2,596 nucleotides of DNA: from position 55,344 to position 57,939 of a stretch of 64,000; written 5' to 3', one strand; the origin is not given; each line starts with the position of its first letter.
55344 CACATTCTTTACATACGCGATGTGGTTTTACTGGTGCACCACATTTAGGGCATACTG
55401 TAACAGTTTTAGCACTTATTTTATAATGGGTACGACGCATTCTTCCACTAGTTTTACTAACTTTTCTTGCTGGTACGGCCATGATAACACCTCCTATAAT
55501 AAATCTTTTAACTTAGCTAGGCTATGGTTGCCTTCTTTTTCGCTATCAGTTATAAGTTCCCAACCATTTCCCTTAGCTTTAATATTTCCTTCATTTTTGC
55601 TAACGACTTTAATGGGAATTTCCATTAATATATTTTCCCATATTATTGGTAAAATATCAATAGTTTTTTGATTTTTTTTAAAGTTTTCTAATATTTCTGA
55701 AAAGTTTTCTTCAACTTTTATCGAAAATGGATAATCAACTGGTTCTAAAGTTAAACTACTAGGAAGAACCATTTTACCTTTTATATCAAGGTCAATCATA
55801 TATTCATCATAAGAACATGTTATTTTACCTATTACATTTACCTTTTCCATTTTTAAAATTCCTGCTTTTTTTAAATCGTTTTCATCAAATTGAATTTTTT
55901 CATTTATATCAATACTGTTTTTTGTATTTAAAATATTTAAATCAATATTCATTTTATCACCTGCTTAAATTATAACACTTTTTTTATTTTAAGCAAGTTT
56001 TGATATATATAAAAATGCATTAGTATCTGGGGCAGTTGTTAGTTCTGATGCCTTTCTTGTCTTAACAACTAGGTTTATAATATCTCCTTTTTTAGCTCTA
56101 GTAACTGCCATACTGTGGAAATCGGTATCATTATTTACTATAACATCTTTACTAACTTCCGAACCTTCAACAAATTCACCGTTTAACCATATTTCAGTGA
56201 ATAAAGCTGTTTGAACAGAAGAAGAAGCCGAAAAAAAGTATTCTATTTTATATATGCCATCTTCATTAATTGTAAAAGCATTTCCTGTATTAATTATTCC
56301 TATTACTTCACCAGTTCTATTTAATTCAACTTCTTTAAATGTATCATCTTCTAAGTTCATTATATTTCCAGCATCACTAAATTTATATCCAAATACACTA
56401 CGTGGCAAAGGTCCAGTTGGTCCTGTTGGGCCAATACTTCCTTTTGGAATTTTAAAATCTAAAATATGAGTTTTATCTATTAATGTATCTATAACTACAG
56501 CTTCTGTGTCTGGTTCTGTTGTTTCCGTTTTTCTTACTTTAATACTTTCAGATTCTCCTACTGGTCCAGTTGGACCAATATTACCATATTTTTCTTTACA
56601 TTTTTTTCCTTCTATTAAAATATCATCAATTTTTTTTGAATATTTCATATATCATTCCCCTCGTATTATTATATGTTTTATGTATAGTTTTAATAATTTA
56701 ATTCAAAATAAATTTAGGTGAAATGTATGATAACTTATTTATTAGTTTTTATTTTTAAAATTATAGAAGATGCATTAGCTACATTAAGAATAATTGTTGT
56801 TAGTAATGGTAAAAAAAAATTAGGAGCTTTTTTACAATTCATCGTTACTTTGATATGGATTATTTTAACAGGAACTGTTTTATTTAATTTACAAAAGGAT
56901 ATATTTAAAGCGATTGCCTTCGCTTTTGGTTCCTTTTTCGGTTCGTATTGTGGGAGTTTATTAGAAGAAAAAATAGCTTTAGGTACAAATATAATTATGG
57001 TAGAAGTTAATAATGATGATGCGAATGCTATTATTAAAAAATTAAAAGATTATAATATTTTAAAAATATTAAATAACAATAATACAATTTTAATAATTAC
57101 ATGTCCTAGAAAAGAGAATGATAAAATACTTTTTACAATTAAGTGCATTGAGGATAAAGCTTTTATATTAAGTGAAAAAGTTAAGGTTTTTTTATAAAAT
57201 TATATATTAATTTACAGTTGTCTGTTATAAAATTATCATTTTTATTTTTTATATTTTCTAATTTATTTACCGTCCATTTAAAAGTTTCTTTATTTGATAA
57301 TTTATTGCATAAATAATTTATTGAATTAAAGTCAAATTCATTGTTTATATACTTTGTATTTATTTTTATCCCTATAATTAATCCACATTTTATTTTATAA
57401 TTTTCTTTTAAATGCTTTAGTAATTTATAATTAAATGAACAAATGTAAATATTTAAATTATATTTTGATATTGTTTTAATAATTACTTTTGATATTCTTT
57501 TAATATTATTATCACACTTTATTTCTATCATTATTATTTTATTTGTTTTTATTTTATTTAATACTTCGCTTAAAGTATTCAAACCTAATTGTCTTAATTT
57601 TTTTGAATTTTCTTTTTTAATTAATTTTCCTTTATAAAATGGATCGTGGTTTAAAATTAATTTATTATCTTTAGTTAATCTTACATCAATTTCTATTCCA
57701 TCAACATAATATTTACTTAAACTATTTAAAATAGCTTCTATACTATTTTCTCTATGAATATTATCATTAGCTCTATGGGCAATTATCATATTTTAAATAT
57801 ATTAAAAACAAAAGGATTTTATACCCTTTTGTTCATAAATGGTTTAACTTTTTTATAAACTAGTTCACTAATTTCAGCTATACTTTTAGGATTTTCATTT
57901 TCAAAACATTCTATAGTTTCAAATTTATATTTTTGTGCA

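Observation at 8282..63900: Dispersed repertoire of type IV pilin-like genes embedded among core genes, with no assembly machinery in 64 kb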

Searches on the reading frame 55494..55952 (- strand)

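Call 17: search_protein_families(library=pfam, proteins=[window:55494-55952:-], max_evalue=0.001)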
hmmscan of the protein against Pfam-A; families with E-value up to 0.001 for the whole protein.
window:55494-55952:- (152 aa): 1 family
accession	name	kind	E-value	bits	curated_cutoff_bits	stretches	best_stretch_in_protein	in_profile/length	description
PF02620.22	YceD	-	2.4e-12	47.4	33.2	1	54-151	2-118/119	Large ribosomal RNA subunit accumulation protein YceD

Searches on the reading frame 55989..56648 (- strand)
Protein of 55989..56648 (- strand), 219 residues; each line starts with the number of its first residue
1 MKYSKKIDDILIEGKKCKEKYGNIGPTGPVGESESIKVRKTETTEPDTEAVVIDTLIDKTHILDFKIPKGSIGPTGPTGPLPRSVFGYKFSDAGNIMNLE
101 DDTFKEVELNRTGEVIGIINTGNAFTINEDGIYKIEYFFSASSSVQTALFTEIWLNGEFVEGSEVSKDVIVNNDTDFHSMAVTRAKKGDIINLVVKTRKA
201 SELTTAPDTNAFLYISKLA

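Call 17: search_protein_families(library=pfam, proteins=[window:55989-56648:-], max_evalue=0.001)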
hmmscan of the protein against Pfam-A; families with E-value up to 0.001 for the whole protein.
window:55989-56648:- (219 aa): 1 family
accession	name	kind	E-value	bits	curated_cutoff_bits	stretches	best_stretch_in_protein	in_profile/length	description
PF18573.7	BclA_C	-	1.2e-09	38.6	38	1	107-219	20-128/128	BclA C-terminal domain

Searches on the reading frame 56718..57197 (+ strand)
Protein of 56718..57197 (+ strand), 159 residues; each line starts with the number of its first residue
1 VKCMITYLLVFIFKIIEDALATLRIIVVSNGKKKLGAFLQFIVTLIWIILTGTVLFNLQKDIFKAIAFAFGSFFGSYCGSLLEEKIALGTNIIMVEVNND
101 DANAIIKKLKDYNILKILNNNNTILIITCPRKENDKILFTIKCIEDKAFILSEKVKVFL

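Call 17: search_protein_families(library=pfam, proteins=[window:56718-57197:+], max_evalue=0.001)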
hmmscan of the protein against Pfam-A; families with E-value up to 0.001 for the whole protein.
window:56718-57197:+ (159 aa): 1 family
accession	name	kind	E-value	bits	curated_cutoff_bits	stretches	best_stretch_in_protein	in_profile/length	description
PF18955.5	DUF5698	-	4.3e-12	46.7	27.5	1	22-79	1-57/58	Domain of unknown function (DUF5698)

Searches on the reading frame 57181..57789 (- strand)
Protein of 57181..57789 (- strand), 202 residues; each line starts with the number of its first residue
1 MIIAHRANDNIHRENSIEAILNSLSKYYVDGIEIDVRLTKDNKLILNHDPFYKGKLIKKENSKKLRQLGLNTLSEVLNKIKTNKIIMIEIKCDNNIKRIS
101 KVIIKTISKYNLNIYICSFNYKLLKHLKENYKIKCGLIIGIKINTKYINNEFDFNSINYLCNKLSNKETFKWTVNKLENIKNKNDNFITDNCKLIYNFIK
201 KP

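Call 17: search_protein_families(library=pfam, proteins=[window:57181-57789:-], max_evalue=0.001)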
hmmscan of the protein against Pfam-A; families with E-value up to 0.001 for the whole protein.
window:57181-57789:- (202 aa): 1 family
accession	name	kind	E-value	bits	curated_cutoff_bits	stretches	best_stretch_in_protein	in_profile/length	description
PF03009.23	GDPD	-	3.9e-12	47.2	23.6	1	5-133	1-161/244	Glycerophosphoryl diester phosphodiesterase family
